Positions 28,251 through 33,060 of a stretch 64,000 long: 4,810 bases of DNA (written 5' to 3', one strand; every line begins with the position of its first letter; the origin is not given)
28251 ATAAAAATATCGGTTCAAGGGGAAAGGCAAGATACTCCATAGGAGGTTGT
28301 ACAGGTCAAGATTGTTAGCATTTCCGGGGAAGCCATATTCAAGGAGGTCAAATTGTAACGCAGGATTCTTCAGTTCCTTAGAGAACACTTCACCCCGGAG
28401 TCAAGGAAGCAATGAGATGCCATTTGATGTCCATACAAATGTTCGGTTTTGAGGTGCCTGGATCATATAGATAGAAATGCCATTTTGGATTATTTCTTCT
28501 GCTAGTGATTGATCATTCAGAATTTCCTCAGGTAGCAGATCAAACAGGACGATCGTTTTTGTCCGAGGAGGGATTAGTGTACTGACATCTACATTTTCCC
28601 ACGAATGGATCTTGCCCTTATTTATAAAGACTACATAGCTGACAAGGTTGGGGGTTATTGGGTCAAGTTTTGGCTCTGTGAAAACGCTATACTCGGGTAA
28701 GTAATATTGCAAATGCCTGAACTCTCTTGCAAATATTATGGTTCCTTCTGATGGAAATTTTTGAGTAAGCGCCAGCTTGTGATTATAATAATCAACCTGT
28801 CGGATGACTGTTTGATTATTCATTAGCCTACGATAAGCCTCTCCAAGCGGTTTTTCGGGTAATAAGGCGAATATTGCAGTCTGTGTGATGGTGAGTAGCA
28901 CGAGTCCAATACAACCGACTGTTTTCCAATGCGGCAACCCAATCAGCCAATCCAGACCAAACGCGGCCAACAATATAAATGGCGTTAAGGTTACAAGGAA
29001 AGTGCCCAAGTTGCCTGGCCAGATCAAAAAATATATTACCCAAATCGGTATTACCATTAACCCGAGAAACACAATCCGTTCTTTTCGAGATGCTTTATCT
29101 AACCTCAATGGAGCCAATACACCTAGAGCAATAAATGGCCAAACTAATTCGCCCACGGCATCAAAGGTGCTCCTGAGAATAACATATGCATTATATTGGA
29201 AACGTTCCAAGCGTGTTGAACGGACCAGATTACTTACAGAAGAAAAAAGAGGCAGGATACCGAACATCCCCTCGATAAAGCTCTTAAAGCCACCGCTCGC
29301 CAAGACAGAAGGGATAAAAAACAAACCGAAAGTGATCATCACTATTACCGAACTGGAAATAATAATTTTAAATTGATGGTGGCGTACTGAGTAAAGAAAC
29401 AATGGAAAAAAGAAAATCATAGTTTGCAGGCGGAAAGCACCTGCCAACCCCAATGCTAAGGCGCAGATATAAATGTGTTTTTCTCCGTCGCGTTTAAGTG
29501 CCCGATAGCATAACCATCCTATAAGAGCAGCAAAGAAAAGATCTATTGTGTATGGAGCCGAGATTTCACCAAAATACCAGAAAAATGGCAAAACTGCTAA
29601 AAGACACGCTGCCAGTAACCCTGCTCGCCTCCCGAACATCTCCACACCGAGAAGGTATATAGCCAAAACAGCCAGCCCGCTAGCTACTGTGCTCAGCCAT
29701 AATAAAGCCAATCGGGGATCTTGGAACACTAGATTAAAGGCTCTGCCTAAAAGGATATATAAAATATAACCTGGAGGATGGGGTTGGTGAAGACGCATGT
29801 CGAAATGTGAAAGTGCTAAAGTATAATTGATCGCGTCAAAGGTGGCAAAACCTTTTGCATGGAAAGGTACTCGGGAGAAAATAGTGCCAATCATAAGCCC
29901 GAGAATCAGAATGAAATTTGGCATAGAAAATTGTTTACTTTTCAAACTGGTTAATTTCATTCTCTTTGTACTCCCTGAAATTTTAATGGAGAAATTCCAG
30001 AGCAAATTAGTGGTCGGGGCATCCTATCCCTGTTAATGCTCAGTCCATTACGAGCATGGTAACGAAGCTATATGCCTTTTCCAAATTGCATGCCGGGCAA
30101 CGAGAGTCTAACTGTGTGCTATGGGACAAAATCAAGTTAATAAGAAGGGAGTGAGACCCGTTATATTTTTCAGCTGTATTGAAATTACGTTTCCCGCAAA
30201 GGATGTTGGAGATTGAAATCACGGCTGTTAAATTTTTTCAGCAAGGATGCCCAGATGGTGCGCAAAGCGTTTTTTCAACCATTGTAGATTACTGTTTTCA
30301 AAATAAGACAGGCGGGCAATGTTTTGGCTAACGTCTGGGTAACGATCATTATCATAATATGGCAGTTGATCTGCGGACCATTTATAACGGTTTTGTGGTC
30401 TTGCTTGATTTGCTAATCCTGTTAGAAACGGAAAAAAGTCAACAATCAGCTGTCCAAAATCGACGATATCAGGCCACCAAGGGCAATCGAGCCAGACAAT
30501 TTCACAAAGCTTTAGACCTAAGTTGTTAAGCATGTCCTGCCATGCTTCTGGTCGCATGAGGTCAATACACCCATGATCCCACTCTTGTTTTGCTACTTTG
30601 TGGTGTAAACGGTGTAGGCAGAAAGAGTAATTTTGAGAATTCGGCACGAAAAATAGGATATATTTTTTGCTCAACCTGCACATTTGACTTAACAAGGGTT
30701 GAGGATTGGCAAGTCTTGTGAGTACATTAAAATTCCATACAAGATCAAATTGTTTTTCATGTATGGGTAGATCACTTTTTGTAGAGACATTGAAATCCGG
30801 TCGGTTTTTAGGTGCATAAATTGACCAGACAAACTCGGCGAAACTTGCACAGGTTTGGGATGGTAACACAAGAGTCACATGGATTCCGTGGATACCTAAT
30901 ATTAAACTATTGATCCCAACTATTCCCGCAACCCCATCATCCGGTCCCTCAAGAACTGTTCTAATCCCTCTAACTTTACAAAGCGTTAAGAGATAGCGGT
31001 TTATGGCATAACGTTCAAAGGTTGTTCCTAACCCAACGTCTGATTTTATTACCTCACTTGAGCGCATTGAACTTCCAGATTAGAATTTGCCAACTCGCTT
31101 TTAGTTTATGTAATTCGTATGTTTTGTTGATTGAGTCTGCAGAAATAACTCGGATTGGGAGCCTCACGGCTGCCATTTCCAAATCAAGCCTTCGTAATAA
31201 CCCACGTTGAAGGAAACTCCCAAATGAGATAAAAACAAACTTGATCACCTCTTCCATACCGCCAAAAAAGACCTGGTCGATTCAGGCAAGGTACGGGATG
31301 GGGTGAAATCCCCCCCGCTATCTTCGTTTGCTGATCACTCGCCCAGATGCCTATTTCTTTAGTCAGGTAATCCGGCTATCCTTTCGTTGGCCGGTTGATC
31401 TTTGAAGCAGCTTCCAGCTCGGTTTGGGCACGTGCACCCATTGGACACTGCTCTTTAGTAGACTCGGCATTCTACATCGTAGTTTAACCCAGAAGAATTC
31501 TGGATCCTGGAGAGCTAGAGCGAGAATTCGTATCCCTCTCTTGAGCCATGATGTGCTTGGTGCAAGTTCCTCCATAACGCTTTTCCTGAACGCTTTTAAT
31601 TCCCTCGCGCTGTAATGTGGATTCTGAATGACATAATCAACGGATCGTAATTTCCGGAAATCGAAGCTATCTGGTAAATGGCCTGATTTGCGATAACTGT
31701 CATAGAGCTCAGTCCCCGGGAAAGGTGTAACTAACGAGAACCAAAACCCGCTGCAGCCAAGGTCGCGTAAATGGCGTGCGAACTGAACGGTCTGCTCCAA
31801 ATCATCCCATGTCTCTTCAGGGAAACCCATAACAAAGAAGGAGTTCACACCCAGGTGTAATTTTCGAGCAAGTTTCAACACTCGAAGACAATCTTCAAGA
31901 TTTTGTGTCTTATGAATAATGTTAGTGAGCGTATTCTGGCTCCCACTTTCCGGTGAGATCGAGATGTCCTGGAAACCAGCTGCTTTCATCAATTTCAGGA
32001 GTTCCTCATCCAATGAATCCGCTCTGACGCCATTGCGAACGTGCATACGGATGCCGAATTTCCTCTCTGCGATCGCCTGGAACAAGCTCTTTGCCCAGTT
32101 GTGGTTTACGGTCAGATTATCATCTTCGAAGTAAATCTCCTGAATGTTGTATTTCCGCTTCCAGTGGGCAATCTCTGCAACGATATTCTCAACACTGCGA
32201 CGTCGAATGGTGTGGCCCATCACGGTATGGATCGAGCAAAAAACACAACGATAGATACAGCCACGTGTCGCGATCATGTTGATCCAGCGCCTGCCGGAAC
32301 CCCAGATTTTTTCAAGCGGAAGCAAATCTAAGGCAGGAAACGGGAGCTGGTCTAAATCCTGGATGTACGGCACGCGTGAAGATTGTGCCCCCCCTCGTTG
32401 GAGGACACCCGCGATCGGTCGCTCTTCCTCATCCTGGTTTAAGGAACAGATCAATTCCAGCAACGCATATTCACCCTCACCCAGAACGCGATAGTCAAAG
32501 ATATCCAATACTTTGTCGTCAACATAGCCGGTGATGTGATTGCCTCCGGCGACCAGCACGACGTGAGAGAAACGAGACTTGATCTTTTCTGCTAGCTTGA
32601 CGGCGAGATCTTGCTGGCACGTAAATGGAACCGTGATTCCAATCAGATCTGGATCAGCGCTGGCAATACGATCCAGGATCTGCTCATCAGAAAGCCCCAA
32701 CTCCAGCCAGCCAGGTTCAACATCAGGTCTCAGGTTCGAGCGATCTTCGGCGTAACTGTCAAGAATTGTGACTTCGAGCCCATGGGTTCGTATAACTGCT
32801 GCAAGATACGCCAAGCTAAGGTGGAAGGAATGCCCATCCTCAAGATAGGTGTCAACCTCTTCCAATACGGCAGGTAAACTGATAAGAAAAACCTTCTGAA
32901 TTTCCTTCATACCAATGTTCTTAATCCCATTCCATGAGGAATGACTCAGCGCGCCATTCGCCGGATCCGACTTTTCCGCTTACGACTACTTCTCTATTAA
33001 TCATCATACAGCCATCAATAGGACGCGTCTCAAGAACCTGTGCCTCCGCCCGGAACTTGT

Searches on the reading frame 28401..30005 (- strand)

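Call 3: search_protein_families(library=pfam, proteins=[window:28401-30005:-], max_evalue=0.01)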
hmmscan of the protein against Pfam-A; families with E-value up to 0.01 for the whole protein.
window:28401-30005:- (534 aa): 3 families
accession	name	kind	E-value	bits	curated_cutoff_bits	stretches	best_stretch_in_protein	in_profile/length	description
PF13231.12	PMT_2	-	1.5e-14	54.9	26.1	1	84-231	7-154/160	Dolichyl-phosphate-mannose-protein mannosyltransferase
PF11028.14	TMEM260-like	-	4.4e-12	46.6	24.2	1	70-205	10-169/179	Protein O-mannosyl-transferase TMEM260-like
PF02516.20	STT3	-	0.0014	18.7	24.5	1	77-287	72-295/405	Oligosaccharyl transferase STT3, N-terminal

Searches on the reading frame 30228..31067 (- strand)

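Call 3: search_protein_families(library=pfam, proteins=[window:30228-31067:-], max_evalue=0.01)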
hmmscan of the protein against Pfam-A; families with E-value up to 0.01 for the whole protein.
window:30228-31067:- (279 aa): 3 families
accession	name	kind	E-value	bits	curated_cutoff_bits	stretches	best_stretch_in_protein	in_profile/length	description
PF13489.12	Methyltransf_23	-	7.4e-05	23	27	1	51-187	34-161/164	Methyltransferase domain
PF08241.18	Methyltransf_11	-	0.00014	22.9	21.2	1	87-135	41-89/95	Methyltransferase domain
PF13847.12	Methyltransf_31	-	0.0089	16.2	27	0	97-145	63-113/145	Methyltransferase domain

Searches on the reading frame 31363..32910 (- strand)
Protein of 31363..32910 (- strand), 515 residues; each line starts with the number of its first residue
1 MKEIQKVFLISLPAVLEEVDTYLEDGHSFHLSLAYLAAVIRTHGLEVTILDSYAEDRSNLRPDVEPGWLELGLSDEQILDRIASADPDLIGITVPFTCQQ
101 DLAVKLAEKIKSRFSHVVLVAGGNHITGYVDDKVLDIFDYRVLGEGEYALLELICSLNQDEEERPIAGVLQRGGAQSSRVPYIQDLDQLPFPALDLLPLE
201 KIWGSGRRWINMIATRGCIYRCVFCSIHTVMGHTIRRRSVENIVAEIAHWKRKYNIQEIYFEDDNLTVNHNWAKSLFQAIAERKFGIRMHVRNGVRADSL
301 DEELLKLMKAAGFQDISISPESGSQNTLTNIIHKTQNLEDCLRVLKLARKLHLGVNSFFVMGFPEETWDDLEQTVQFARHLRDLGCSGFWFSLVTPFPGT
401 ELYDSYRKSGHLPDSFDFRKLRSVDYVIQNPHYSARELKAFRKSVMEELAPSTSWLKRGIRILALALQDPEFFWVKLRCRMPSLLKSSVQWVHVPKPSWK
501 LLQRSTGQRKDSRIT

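Call 3: search_protein_families(library=pfam, proteins=[window:31363-32910:-], max_evalue=0.01)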
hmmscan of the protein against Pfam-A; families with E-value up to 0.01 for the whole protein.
window:31363-32910:- (515 aa): 2 families
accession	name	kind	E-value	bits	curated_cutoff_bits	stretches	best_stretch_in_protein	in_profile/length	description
PF04055.27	Radical_SAM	-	8.3e-25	88.3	29.5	1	212-378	1-166/166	Radical SAM superfamily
PF02310.24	B12-binding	-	9.2e-16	58.2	32.1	1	31-153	15-120/121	B12 binding domain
